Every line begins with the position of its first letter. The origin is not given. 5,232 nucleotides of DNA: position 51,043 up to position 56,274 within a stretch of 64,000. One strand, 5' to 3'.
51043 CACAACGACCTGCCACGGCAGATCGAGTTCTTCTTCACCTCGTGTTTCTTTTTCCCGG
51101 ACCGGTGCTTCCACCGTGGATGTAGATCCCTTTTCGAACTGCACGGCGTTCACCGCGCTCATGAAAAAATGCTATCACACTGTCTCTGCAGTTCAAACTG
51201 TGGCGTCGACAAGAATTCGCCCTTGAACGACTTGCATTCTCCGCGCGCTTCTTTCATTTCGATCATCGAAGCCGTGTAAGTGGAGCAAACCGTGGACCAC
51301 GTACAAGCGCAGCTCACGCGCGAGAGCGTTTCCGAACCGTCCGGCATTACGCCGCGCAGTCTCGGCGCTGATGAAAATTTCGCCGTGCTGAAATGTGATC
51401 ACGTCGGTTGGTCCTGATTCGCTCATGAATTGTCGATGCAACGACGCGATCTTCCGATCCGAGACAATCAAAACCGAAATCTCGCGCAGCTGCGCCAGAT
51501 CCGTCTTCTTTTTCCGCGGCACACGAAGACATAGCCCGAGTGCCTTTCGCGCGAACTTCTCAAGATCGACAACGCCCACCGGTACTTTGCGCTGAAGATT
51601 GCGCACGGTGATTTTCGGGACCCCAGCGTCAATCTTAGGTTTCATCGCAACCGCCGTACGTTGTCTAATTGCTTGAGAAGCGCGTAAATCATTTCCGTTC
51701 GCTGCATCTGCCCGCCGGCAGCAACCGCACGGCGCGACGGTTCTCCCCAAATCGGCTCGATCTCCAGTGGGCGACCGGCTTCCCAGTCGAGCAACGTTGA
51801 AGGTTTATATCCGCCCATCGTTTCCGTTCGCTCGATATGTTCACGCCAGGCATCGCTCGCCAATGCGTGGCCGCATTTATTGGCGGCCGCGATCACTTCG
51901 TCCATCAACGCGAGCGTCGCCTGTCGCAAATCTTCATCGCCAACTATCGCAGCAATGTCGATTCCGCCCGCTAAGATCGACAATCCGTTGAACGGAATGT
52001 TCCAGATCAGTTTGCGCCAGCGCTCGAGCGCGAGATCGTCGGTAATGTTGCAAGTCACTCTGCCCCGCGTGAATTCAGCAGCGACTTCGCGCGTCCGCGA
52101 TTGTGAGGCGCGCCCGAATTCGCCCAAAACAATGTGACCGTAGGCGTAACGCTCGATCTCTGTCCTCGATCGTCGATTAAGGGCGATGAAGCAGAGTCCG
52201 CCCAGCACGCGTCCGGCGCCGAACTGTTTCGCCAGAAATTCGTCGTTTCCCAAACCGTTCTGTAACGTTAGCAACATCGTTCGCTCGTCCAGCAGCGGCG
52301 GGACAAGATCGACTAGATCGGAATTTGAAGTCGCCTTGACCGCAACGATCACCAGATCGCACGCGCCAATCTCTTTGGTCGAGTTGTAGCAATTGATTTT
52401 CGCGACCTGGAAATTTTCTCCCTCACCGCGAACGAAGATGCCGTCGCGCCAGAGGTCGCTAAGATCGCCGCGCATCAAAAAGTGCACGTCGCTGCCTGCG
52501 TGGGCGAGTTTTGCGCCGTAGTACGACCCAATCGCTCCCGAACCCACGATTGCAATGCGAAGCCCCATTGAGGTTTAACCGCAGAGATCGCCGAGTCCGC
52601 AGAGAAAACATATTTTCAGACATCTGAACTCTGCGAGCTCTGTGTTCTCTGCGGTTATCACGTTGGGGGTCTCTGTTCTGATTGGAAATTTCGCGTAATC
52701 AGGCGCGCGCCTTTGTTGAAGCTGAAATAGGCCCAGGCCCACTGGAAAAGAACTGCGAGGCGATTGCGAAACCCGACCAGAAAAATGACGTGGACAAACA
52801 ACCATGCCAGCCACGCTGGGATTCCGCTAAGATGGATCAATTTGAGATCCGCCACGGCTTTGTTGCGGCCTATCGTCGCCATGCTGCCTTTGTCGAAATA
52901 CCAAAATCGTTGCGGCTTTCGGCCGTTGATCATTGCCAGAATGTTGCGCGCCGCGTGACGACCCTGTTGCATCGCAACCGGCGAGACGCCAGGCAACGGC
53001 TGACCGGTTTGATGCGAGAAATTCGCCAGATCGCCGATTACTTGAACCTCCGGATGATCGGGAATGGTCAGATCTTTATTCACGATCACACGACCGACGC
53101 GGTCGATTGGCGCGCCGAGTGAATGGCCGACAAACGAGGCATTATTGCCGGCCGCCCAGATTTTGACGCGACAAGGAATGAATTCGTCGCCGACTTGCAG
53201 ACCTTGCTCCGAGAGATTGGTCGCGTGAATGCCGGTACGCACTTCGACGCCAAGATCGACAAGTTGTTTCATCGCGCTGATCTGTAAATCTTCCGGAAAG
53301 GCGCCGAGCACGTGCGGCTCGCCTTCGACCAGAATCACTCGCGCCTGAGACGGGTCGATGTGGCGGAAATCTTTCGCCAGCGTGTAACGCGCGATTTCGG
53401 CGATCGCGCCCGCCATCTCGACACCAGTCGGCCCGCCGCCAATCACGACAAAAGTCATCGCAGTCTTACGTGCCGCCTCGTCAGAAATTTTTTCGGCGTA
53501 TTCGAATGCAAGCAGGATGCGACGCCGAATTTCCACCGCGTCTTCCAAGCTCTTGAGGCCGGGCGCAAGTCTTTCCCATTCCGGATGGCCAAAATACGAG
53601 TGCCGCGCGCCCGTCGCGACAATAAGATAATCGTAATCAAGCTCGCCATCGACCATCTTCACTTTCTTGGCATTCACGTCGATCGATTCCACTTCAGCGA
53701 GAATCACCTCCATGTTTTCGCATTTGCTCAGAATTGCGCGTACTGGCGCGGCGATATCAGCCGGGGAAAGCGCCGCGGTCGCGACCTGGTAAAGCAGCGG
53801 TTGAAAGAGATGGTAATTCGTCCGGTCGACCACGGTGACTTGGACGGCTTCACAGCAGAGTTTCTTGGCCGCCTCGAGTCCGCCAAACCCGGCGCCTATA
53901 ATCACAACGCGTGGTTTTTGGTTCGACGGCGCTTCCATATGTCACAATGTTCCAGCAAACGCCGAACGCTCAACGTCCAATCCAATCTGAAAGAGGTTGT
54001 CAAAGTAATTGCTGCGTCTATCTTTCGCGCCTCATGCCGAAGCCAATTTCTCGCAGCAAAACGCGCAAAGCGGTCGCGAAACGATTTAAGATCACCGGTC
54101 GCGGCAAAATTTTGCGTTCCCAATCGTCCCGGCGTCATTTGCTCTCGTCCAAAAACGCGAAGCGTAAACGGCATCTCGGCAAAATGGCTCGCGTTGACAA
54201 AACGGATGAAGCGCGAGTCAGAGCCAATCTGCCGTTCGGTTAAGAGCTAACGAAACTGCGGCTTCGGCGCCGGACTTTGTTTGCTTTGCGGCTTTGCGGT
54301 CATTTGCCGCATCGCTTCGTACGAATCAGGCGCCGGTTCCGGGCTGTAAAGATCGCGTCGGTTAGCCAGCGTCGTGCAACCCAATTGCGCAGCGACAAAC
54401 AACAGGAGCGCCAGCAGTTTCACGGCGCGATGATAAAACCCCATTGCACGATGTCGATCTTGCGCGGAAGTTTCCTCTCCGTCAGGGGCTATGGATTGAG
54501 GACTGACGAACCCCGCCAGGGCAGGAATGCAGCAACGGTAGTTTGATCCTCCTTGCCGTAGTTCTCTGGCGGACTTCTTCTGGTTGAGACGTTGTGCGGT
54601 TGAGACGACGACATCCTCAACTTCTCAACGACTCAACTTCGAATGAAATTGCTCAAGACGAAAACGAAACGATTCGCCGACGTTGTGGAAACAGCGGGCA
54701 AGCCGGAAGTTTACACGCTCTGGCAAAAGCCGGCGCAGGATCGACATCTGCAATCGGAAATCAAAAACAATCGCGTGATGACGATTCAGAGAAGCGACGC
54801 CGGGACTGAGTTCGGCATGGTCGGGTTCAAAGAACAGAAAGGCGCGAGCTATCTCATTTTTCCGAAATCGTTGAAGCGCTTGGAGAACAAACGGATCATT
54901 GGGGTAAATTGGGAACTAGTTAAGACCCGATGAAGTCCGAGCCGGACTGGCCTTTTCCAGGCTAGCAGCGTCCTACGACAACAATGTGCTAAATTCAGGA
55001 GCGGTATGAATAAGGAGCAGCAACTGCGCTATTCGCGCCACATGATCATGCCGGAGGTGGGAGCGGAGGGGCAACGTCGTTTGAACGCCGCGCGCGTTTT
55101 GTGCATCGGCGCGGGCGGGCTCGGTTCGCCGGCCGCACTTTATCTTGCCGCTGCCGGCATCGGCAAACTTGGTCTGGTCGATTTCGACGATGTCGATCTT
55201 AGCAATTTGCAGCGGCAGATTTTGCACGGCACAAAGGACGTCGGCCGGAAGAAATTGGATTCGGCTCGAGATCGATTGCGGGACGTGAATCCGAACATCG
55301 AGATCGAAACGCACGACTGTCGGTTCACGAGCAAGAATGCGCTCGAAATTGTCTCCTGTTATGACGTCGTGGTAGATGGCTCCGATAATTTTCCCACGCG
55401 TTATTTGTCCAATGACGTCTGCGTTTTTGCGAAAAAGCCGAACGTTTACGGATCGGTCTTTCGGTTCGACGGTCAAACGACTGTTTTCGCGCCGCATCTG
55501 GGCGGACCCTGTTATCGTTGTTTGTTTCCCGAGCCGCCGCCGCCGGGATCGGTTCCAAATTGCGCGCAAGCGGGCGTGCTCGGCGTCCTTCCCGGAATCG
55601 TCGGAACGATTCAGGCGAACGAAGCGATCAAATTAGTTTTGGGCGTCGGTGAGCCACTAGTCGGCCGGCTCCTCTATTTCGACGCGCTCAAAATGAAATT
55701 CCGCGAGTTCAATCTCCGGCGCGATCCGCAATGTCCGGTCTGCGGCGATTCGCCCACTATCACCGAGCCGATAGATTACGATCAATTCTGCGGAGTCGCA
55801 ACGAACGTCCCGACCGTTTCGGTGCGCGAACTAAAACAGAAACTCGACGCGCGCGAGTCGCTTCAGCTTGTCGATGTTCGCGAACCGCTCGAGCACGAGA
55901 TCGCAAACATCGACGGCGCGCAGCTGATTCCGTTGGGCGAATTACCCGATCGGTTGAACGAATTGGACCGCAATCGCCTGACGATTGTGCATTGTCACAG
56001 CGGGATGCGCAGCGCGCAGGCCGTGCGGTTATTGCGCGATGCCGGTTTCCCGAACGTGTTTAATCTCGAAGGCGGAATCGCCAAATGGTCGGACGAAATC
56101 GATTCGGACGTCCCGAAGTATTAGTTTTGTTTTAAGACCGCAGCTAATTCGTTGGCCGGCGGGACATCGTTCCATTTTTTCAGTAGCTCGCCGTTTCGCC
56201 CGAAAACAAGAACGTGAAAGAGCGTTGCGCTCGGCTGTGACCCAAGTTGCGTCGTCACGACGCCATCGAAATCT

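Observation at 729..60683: Hyper-abundant 10-mer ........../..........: an uptake-signal-like genomic word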

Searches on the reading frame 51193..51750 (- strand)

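Call 28: search_protein_families(library=pfam, proteins=[window:51193-51750:-])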
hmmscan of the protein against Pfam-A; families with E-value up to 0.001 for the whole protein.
window:51193-51750:- (185 aa): 1 family
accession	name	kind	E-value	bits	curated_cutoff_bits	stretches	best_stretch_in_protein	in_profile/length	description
PF02130.23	YbeY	-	1e-24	87.3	25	1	64-180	8-126/129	Endoribonuclease YbeY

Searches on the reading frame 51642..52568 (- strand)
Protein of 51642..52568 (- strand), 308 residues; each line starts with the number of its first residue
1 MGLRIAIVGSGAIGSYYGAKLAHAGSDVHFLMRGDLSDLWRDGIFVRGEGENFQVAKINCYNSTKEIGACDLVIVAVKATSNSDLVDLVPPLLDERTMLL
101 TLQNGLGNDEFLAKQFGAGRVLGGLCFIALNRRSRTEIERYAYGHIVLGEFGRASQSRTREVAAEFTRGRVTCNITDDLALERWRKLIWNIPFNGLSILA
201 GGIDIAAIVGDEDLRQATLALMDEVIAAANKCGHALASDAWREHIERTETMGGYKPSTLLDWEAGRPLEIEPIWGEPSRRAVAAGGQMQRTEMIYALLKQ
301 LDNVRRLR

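Call 29: search_protein_families(library=pfam, proteins=[window:51642-52568:-])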
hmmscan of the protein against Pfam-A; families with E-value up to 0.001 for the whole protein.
window:51642-52568:- (308 aa): 2 families
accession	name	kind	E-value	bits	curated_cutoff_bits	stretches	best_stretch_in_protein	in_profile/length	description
PF02558.23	ApbA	-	3.2e-37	127.9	22.2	1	5-151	1-148/150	Ketopantoate reductase PanE/ApbA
PF08546.17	ApbA_C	-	4.4e-26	92.1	22.7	1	179-301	2-124/125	Ketopantoate reductase PanE/ApbA C terminal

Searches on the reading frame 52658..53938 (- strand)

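Call 29: search_protein_families(library=pfam, proteins=[window:52658-53938:-])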
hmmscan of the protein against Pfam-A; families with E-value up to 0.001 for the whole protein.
window:52658-53938:- (426 aa): 7 families
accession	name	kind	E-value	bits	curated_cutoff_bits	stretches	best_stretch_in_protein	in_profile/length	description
PF07992.20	Pyr_redox_2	-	5.5e-41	141.3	26.1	1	10-326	2-291/291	Pyridine nucleotide-disulphide oxidoreductase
PF00070.33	Pyr_redox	-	2.6e-13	50.7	22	2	163-245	2-69/82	Pyridine nucleotide-disulphide oxidoreductase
PF22366.1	NDH2_C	-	2e-10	41.1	27.7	1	350-402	2-55/62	NDH2 C-terminal domain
PF13738.12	Pyr_redox_3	-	5.9e-06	26.2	30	0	7-113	163-269/305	Pyridine nucleotide-disulphide oxidoreductase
PF13454.12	NAD_binding_9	-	5.2e-05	23.7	21.8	0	12-41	1-34/155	FAD-NAD(P)-binding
PF01134.28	GIDA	-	0.00075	19.1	22.1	0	11-37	2-28/391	Glucose inhibited division protein A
PF01266.30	DAO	-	0.00076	19.5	27.9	0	10-40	1-31/353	FAD dependent oxidoreductase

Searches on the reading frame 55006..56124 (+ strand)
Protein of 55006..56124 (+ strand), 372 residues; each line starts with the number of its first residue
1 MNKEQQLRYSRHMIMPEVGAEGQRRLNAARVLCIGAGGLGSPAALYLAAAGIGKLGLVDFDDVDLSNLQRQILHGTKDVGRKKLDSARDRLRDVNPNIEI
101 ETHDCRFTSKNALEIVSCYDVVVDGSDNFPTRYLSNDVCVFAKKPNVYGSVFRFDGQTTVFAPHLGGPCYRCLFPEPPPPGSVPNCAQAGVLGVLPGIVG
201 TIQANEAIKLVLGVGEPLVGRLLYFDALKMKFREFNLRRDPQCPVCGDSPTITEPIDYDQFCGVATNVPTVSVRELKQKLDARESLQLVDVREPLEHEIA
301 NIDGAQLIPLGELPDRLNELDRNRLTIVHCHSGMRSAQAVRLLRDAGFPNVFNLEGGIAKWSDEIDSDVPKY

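Call 29: search_protein_families(library=pfam, proteins=[window:55006-56124:+])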
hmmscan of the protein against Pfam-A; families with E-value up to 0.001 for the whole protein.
window:55006-56124:+ (372 aa): 2 families
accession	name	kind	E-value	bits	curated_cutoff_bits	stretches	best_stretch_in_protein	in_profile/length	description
PF00899.27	ThiF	-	9.1e-84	280.8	28.1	1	9-245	1-238/238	ThiF family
PF00581.25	Rhodanese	-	2e-20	73.6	22.2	1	273-363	2-101/102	Rhodanese-like domain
